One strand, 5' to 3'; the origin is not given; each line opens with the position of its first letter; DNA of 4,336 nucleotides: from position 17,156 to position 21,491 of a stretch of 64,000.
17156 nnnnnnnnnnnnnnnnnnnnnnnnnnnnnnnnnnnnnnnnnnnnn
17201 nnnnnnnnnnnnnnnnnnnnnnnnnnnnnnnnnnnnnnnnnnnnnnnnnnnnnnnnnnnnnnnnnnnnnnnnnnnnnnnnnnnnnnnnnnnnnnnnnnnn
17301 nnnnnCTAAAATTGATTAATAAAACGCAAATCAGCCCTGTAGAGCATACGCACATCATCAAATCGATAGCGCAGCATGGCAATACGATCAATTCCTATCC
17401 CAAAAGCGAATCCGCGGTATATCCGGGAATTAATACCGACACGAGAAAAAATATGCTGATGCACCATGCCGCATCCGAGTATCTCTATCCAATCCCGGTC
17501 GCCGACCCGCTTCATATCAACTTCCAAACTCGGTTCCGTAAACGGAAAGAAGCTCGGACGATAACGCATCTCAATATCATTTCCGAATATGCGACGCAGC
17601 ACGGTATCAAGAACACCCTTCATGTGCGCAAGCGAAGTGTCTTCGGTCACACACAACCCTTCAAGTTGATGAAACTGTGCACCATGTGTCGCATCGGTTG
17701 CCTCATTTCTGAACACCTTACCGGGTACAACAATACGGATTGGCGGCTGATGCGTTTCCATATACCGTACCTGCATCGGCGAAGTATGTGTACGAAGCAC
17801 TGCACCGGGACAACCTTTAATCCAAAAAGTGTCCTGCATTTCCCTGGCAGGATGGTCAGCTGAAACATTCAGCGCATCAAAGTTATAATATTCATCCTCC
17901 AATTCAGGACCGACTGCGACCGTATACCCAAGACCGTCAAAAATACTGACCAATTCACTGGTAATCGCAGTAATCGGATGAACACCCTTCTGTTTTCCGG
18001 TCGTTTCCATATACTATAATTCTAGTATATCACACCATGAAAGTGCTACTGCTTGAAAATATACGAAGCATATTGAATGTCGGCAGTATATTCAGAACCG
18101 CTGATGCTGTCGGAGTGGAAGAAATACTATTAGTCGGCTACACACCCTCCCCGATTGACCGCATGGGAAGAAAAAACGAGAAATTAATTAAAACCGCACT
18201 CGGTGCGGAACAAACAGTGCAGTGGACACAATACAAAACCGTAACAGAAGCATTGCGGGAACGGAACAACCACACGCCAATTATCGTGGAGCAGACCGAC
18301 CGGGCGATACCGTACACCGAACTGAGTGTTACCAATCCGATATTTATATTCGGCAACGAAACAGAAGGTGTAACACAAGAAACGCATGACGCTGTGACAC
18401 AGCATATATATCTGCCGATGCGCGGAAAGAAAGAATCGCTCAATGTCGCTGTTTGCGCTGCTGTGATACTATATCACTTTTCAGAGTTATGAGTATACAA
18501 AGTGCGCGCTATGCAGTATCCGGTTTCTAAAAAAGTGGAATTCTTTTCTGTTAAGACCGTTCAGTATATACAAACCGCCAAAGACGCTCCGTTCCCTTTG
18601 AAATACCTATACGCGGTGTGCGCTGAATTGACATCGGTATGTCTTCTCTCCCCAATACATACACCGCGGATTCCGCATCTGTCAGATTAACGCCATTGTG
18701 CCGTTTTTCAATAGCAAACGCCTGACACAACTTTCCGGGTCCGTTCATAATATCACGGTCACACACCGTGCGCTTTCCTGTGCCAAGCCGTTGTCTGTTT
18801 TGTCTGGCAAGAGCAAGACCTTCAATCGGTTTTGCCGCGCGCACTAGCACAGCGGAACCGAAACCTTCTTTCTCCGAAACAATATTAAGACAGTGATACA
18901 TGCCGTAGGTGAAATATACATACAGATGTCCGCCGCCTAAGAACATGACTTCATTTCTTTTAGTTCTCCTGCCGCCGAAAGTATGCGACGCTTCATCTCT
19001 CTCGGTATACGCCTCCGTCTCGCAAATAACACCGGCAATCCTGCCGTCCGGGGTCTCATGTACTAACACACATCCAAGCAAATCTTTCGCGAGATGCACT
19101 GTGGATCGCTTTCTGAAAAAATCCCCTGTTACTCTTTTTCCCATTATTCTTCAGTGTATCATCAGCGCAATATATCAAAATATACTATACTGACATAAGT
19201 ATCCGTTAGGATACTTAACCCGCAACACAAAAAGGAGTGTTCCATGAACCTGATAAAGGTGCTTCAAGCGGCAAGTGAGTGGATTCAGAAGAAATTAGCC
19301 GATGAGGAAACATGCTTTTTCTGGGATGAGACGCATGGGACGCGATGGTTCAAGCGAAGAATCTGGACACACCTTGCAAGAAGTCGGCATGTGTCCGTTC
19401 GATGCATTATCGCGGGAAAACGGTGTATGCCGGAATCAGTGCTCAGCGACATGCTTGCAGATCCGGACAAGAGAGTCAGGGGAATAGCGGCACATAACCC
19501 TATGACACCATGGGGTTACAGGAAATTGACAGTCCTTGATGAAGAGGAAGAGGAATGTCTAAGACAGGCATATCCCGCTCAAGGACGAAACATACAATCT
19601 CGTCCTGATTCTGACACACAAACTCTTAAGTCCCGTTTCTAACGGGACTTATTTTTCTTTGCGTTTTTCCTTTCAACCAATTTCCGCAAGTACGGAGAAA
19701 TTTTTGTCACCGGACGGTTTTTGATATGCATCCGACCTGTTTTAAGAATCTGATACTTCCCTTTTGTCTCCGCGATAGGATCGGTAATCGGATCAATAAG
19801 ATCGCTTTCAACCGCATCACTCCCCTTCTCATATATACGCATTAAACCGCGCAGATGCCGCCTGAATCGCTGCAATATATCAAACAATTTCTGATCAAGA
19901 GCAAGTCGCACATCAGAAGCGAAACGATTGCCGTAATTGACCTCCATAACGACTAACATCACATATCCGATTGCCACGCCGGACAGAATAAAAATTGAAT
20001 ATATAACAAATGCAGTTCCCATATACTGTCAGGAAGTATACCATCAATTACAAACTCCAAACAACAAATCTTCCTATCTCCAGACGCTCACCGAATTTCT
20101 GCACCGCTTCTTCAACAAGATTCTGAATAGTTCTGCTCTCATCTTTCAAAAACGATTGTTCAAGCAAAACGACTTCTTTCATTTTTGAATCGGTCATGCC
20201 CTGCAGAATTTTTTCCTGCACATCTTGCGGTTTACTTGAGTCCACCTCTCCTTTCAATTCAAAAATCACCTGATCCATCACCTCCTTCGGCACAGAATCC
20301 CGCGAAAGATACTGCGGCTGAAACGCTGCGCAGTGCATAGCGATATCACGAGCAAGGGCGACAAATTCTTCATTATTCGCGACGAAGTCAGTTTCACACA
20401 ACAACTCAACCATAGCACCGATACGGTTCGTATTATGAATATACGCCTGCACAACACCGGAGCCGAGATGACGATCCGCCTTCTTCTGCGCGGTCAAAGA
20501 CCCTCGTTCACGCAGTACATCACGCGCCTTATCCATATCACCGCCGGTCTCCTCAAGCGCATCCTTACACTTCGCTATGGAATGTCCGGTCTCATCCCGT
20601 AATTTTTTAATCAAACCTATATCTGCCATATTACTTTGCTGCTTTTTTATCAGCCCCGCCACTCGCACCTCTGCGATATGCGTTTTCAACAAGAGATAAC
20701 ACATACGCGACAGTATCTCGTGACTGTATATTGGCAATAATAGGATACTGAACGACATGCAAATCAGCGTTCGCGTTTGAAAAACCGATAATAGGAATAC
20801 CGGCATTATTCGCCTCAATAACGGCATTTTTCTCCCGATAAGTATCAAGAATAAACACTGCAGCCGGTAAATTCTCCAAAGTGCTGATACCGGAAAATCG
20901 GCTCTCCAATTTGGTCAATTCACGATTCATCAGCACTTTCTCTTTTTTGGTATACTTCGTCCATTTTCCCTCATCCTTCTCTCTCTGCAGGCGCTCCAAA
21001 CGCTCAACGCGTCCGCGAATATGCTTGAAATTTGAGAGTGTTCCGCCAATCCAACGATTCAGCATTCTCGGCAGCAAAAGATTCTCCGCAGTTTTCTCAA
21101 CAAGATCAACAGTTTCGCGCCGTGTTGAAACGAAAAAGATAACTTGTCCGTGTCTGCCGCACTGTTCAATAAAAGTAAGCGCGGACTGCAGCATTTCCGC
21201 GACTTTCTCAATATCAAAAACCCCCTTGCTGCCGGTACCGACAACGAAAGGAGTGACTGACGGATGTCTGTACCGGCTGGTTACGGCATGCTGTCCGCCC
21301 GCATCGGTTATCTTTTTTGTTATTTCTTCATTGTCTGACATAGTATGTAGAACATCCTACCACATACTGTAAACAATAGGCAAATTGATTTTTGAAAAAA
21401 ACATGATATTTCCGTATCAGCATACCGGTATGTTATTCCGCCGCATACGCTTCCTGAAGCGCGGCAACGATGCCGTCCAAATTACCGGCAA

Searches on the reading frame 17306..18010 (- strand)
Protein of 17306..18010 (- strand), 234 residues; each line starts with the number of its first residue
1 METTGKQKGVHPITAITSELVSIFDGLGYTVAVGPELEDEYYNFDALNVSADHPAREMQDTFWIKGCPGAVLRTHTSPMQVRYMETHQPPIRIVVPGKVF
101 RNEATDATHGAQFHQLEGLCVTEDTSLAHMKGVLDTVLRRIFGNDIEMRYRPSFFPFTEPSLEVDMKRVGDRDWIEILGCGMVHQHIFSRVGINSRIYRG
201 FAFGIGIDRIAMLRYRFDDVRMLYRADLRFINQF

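Call 68: search_protein_families(library=pfam, proteins=[window:17306-18010:-], max_evalue=0.001)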
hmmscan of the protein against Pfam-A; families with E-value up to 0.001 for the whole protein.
window:17306-18010:- (234 aa): 1 family
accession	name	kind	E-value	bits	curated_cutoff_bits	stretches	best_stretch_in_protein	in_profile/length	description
PF01409.25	tRNA-synt_2d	-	7.3e-92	307.7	19.8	1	6-234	12-246/246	tRNA synthetases class II core domain (F)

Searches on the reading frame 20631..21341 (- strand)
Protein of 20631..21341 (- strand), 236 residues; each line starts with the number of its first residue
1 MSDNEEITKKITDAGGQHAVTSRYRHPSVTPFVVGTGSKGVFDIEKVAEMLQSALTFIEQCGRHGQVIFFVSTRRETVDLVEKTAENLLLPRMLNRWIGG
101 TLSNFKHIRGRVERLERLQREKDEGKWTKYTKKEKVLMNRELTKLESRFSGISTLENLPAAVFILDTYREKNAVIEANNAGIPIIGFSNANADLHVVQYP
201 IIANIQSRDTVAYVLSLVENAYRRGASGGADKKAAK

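Call 68: search_protein_families(library=pfam, proteins=[window:20631-21341:-], max_evalue=0.001)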
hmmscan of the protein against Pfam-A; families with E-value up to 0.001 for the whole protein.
window:20631-21341:- (236 aa): 2 families
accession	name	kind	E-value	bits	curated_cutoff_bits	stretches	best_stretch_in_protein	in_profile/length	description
PF00318.25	Ribosomal_S2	-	2.3e-48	164.7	26.1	1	22-225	12-216/216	Ribosomal protein S2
PF03767.20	Acid_phosphat_B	-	0.00031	20.7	27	1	46-89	117-158/230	HAD superfamily, subfamily IIIB (Acid phosphatase)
